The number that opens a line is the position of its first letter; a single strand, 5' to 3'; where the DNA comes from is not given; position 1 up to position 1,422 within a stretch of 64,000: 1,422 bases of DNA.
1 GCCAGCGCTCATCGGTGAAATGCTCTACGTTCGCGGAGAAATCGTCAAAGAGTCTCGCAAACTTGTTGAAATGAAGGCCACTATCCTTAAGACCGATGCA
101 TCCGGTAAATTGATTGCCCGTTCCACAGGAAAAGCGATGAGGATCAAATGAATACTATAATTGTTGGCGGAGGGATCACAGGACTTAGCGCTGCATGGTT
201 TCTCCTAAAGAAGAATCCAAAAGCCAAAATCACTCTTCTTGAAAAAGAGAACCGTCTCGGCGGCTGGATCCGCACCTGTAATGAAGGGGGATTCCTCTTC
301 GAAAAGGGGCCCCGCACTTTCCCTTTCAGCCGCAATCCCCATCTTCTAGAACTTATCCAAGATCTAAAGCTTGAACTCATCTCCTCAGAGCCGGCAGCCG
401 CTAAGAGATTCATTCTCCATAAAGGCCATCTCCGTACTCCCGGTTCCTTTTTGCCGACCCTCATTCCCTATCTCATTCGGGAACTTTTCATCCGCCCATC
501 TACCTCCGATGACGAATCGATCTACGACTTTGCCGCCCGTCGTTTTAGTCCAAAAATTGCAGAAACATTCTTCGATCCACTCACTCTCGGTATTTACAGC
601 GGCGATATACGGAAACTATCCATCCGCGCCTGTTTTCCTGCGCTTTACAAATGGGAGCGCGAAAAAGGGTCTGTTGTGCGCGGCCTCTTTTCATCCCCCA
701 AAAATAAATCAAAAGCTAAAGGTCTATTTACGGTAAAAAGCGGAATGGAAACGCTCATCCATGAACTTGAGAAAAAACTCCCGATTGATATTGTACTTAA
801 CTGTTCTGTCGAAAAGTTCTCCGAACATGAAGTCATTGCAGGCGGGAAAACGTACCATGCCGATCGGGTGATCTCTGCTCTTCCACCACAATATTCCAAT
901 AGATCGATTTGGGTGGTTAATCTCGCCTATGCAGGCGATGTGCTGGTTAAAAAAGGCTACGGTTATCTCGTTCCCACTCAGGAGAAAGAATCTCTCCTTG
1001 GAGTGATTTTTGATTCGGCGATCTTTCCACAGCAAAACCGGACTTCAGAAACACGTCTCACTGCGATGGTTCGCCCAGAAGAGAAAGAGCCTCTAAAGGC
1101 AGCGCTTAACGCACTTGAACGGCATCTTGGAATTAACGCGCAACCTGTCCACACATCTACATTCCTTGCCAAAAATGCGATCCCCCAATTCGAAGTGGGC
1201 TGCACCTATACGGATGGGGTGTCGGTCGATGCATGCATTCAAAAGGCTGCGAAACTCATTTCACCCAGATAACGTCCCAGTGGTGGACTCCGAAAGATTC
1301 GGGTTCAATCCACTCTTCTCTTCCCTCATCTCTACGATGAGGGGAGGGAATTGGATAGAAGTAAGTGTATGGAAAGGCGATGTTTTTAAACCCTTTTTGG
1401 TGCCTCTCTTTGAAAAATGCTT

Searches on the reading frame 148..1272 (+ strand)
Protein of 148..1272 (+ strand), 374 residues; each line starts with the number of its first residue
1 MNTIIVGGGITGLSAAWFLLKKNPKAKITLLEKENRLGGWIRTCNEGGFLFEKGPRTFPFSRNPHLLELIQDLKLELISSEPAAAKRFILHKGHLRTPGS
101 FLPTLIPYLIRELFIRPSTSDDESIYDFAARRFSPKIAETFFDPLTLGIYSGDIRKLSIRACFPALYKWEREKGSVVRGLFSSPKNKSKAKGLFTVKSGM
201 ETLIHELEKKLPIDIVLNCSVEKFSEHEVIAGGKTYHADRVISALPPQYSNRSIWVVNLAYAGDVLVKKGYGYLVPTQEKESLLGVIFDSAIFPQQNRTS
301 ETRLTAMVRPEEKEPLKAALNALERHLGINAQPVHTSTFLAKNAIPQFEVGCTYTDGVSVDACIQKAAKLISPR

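Call 3: search_protein_families(library=pfam, proteins=[window:148-1272:+], max_evalue=0.01)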
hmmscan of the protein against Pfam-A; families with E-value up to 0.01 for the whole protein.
window:148-1272:+ (374 aa): 8 families
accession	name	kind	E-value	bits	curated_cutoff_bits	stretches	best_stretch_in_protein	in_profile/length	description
PF01593.30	Amino_oxidase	-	6.9e-30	105.1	19.8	1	10-248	1-257/443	Flavin containing amine oxidoreductase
PF13450.12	NAD_binding_8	-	1.9e-17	63.7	21.9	1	5-73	1-68/68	NAD(P)-binding Rossmann-like domain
PF01266.30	DAO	-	4.3e-08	33.5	27.9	1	4-38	3-35/353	FAD dependent oxidoreductase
PF01946.23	Thi4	-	4e-05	23.4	26.2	1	2-52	19-65/235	Thi4 family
PF06100.17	MCRA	-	0.00052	19.4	23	1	4-54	5-59/495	MCRA family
PF07992.20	Pyr_redox_2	-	0.00087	19.2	26.1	0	2-36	2-34/291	Pyridine nucleotide-disulphide oxidoreductase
PF13454.12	NAD_binding_9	-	0.00097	19.6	21.8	1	4-41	1-40/155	FAD-NAD(P)-binding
PF00890.30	FAD_binding_2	-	0.0073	16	20.4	0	3-43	2-40/414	FAD binding domain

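Call 62: search_protein_families(library=ncbifam, proteins=[window:148-1272:+], max_evalue=0.001)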
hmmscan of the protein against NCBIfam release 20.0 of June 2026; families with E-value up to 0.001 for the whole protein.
window:148-1272:+ (374 aa): 21 families
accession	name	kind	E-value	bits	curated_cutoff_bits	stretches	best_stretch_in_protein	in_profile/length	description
NF008843.0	PRK11883.1-3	equivalog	1.1e-53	182.9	406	1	3-352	4-381/424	protoporphyrinogen oxidase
TIGR00562.1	proto_IX_ox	equivalog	1.1e-51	175.9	97.85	2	3-211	5-229/470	protoporphyrinogen oxidase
NF008845.0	PRK11883.1-5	equivalog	7.7e-42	143.2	560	1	3-250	7-287/468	protoporphyrinogen oxidase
NF008841.0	PRK11883.1-1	equivalog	3.5e-26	92.1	517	2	1-96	4-99/453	protoporphyrinogen oxidase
NF009081.0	PRK12416.1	equivalog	2.2e-23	82.9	702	2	3-77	4-81/466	protoporphyrinogen oxidase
NF005560.0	PRK07233.1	equivalog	1.8e-09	37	252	1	1-76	1-73/435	hypothetical protein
NF058655.1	CrtID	equivalog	1.2e-08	34.3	640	1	4-56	2-52/478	bifunctional phytoene desaturase/3,4-desaturase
NF005547.0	PRK07208.1-3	equivalog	1.9e-08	33.5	380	1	2-74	6-75/465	hypothetical protein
NF005548.0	PRK07208.1-4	equivalog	1e-07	31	389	1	2-72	5-72/488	hypothetical protein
NF005545.0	PRK07208.1-1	equivalog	3.2e-07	29.1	451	1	2-73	9-78/504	hypothetical protein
NF008726.1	PRK11728.1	equivalog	4.7e-07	29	299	1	2-39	2-39/389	L-2-hydroxyglutarate oxidase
TIGR02734.1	crtI_fam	subfamily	1.1e-06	27.6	238.1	1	4-57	2-53/504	phytoene desaturase family protein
NF005546.0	PRK07208.1-2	equivalog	2.2e-06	26.5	418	1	3-72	7-74/527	hypothetical protein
TIGR03467.1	HpnE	equivalog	3.5e-06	26.6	283.05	1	4-47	2-43/430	hydroxysqualene dehydroxylase HpnE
NF042421.1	hydcarot_desat_CrtD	equivalog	4.8e-06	25.3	500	1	2-74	3-70/487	1-hydroxycarotenoid 3,4-desaturase CrtD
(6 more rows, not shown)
